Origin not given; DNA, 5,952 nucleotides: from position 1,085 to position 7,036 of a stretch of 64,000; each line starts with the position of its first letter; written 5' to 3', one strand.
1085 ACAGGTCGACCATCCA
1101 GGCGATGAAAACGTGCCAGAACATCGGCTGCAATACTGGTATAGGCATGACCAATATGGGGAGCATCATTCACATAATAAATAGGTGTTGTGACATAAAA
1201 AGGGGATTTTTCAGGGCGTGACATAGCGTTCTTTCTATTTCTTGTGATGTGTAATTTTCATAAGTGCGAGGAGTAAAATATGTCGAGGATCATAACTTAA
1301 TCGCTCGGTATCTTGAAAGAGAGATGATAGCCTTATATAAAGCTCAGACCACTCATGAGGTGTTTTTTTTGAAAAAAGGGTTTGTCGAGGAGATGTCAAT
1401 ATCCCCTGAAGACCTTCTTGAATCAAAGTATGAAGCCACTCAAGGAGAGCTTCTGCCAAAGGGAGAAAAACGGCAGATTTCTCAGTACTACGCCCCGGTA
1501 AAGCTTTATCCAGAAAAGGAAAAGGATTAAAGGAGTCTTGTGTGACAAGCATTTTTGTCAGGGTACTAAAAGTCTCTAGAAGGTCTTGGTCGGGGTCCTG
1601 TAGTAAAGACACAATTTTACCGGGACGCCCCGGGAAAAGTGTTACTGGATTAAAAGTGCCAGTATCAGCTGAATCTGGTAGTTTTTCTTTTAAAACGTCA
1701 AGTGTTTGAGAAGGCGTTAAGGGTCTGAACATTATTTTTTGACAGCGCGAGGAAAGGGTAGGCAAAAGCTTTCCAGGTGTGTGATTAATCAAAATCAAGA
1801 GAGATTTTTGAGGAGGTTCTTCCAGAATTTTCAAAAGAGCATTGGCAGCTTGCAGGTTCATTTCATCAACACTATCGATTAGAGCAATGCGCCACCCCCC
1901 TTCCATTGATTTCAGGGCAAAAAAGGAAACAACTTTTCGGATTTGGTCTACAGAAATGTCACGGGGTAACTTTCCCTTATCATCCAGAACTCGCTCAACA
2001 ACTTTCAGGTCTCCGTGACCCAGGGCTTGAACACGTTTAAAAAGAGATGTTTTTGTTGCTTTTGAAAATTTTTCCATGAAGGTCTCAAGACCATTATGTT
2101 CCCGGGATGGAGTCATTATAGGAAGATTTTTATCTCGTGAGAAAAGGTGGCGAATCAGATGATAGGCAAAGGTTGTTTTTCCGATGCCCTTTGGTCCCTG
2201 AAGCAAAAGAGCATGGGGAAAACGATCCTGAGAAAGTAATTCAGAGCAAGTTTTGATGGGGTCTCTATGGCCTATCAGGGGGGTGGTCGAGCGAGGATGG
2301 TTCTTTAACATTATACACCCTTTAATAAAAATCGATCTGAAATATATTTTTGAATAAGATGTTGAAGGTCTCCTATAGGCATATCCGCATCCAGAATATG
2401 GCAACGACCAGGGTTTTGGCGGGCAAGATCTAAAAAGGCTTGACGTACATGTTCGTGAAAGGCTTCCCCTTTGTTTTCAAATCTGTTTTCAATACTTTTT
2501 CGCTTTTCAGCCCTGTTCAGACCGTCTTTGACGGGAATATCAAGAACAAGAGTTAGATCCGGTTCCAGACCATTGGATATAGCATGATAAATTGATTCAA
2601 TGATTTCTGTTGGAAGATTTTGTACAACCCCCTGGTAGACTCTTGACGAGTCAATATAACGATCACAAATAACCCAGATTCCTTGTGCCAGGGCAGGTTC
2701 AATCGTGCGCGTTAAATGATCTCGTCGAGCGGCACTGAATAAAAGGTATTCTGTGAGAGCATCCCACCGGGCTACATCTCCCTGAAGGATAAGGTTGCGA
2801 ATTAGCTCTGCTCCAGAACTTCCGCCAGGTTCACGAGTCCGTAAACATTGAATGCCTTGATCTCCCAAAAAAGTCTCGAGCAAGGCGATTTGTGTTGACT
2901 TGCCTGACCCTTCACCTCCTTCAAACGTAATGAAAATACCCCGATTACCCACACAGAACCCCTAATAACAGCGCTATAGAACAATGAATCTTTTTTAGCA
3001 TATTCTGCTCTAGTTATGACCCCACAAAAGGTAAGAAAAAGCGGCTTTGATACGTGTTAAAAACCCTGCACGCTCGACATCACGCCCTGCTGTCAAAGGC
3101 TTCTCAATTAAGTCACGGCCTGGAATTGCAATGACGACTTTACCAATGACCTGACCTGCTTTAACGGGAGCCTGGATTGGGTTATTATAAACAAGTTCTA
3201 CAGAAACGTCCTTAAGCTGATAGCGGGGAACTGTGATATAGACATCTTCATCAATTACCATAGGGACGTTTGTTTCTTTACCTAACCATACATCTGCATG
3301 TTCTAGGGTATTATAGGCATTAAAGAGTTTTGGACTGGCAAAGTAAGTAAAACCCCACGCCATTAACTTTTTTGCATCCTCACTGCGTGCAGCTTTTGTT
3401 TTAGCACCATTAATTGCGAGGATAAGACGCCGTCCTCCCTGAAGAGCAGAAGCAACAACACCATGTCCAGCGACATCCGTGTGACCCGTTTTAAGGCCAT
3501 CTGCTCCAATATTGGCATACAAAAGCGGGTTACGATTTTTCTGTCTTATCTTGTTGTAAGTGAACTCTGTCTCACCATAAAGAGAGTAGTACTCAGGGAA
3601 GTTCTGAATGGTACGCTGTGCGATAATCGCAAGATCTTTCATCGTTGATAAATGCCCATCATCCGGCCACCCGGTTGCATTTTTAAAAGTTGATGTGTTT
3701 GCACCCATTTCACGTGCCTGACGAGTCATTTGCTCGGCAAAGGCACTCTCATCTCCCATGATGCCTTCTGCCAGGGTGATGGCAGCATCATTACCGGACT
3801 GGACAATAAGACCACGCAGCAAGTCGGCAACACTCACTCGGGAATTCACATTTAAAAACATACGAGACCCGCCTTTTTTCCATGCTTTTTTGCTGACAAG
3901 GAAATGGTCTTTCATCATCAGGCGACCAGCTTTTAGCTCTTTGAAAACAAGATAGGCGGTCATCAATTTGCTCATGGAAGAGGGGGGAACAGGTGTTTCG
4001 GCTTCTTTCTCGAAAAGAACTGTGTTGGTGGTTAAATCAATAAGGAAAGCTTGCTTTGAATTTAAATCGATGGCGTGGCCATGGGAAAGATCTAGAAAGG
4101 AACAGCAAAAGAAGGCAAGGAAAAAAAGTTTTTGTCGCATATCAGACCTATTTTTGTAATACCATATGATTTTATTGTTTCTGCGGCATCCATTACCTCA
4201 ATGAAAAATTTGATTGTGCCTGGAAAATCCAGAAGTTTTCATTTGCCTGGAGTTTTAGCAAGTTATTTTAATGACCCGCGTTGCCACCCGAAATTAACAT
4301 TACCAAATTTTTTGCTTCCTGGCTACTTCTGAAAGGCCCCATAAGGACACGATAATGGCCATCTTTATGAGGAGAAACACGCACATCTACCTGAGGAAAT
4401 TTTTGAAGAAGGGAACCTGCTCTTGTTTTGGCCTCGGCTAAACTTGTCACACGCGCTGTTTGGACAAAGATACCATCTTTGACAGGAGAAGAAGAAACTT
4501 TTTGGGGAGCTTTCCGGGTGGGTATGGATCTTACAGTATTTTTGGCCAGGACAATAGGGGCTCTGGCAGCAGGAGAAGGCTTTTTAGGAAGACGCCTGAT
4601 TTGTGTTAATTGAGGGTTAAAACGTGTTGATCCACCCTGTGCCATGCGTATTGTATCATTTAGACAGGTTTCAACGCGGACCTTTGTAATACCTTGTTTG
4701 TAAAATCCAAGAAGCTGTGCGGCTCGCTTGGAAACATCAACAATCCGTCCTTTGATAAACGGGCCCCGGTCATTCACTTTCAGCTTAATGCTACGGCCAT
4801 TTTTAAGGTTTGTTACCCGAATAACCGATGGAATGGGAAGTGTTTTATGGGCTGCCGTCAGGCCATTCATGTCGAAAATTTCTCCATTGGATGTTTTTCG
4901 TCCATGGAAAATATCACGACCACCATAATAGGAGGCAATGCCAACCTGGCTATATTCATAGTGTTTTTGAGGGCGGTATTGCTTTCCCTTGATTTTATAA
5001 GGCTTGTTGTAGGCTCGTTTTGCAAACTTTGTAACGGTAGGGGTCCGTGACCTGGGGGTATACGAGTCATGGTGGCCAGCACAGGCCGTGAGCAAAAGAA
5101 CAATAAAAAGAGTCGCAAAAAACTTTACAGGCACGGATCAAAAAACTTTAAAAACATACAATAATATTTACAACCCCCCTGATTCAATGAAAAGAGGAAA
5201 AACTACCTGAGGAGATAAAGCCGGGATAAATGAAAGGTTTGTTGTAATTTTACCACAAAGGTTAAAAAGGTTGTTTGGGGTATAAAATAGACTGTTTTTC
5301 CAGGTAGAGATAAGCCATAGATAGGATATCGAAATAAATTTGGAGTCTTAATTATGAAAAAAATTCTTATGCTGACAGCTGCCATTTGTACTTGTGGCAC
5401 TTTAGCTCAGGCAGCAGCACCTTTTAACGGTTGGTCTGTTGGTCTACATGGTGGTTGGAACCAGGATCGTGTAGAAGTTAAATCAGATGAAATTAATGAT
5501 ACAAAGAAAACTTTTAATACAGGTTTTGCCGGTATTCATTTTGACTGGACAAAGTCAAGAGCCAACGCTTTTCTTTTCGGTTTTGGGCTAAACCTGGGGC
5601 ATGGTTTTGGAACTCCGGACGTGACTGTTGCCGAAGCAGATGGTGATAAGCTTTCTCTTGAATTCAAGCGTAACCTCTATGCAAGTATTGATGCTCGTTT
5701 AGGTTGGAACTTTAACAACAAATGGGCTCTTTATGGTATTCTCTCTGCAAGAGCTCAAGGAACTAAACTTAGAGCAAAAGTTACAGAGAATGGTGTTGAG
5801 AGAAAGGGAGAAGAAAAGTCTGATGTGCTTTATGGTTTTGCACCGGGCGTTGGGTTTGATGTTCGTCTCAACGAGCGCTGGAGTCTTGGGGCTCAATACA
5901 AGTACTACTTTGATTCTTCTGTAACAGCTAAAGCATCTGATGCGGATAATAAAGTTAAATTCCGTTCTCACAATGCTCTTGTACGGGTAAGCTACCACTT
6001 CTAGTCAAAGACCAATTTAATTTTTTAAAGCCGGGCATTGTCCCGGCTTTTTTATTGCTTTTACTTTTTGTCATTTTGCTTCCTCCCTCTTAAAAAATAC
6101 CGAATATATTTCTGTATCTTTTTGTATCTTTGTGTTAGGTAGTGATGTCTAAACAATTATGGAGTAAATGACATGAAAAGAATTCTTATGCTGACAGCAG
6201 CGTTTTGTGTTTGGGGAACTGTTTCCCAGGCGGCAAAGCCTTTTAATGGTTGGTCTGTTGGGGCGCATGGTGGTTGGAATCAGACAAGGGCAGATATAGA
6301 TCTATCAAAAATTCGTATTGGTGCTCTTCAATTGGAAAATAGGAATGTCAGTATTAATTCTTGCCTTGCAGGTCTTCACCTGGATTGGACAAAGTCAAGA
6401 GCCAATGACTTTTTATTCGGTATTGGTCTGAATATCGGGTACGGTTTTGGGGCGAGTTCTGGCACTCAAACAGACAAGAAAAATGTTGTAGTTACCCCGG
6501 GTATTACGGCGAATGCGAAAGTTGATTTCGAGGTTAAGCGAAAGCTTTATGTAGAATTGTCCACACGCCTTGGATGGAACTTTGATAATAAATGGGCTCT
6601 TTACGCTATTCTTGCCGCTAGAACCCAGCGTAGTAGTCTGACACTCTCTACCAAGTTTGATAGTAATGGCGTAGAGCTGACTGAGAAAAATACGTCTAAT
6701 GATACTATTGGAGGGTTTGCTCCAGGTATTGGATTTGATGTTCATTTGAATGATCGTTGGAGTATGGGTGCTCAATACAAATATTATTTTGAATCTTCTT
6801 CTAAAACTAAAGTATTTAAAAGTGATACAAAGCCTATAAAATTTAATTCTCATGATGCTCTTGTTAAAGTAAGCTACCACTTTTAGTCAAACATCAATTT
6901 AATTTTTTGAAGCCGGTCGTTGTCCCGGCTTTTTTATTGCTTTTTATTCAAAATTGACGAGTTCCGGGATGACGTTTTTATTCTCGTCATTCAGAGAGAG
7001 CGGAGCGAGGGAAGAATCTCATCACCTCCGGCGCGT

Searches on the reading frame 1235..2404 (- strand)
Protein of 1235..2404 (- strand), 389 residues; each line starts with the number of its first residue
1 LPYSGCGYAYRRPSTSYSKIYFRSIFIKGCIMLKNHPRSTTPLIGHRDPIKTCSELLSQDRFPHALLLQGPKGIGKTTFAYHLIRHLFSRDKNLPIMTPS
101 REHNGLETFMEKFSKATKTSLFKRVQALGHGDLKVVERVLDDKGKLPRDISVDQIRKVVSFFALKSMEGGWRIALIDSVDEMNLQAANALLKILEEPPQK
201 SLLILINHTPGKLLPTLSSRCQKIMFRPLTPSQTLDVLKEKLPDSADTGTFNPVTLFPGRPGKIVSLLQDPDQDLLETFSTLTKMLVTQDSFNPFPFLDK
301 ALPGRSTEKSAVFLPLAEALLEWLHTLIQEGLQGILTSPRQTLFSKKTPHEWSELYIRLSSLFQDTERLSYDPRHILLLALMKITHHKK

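Call 82: search_protein_families(library=pfam, proteins=[window:1235-2404:-], max_evalue=0.001)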
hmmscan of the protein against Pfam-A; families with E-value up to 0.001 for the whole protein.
window:1235-2404:- (389 aa): 8 families
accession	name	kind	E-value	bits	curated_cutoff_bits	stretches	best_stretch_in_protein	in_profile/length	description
PF13177.12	DNA_pol3_delta2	-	6.5e-36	124.2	27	1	47-229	3-160/161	DNA polymerase III, delta subunit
PF00004.35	AAA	-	2e-07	32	21.2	1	66-228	1-130/131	ATPase family associated with various cellular activities (AAA)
PF24883.2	NPHP3_N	-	6.3e-06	26.9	24.8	1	57-197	16-149/164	Nephrocystin 3, N-terminal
PF13191.12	AAA_16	-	5.4e-05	24.2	32.6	1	56-204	15-166/167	AAA ATPase domain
PF07728.20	AAA_5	-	5.4e-05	23.7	22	1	66-196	2-92/139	AAA domain (dynein-related subfamily)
PF20720.3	nSTAND3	-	0.00011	22.4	27.2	1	64-94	18-48/155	Novel STAND NTPase 3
PF05729.18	NACHT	-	0.00014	22.1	26.7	1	66-240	3-162/167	NACHT domain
PF13173.12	AAA_14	-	0.00076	19.9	27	0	65-97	4-36/129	AAA domain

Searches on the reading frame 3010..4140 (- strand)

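Call 82: search_protein_families(library=pfam, proteins=[window:3010-4140:-], max_evalue=0.001)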
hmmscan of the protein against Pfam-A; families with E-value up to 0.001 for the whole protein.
window:3010-4140:- (376 aa): 3 families
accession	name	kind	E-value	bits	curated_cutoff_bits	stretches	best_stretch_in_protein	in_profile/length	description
PF00768.25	Peptidase_S11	-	1.4e-64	218.3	27.6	1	23-247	7-238/239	D-alanyl-D-alanine carboxypeptidase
PF07943.18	PBP5_C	-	7.7e-20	71.3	21.2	1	267-357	1-91/91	Penicillin-binding protein 5, C-terminal domain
PF13354.11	Beta-lactamase2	-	2.2e-10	40.7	22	1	32-211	3-177/214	Beta-lactamase enzyme family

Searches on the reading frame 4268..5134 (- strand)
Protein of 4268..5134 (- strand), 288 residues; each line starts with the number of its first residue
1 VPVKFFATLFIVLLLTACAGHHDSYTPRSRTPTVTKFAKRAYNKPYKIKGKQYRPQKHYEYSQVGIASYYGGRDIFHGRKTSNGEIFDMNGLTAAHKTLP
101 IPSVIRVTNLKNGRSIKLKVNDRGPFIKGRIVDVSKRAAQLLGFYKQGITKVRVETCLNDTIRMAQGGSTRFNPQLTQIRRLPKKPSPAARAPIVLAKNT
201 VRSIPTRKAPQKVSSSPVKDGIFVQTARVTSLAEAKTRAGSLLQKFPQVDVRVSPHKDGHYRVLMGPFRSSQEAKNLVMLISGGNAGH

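Call 82: search_protein_families(library=pfam, proteins=[window:4268-5134:-], max_evalue=0.001)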
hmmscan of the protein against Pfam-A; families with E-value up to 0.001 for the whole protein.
window:4268-5134:- (288 aa): 2 families
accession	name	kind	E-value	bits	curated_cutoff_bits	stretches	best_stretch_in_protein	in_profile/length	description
PF03330.24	DPBB_1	-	2.2e-23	82.7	28.8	1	63-154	2-83/83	Lytic transglycolase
PF05036.18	SPOR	-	2.1e-08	34.8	21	1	221-281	4-64/76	SPOR domain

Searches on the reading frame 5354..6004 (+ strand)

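Call 82: search_protein_families(library=pfam, proteins=[window:5354-6004:+], max_evalue=0.001)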
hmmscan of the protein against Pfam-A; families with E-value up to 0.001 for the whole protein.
window:5354-6004:+ (216 aa): 1 family
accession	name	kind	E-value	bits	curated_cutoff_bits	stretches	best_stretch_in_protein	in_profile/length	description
PF13505.12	OMP_b-brl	-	5.6e-15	56.4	28.7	1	7-216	2-175/175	Outer membrane protein beta-barrel domain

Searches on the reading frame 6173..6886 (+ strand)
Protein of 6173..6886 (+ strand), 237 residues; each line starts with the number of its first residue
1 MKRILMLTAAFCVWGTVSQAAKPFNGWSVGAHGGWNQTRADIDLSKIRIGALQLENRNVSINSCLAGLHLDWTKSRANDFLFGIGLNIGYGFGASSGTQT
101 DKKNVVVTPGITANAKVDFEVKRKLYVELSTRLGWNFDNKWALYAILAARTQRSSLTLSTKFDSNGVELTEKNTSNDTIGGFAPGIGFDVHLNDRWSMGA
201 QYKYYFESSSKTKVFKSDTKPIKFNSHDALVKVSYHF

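Call 82: search_protein_families(library=pfam, proteins=[window:6173-6886:+], max_evalue=0.001)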
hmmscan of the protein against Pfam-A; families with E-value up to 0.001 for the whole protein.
window:6173-6886:+ (237 aa): 3 families
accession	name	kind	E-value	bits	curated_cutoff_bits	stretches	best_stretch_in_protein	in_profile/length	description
PF13505.12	OMP_b-brl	-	3.9e-08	34.1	28.7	1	10-237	5-175/175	Outer membrane protein beta-barrel domain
PF03797.25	Autotransporter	-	2.4e-05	24.7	26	0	113-202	159-254/255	Autotransporter beta-domain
PF13568.12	OMP_b-brl_2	-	0.00041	20.9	27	0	26-145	53-164/175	Outer membrane protein beta-barrel domain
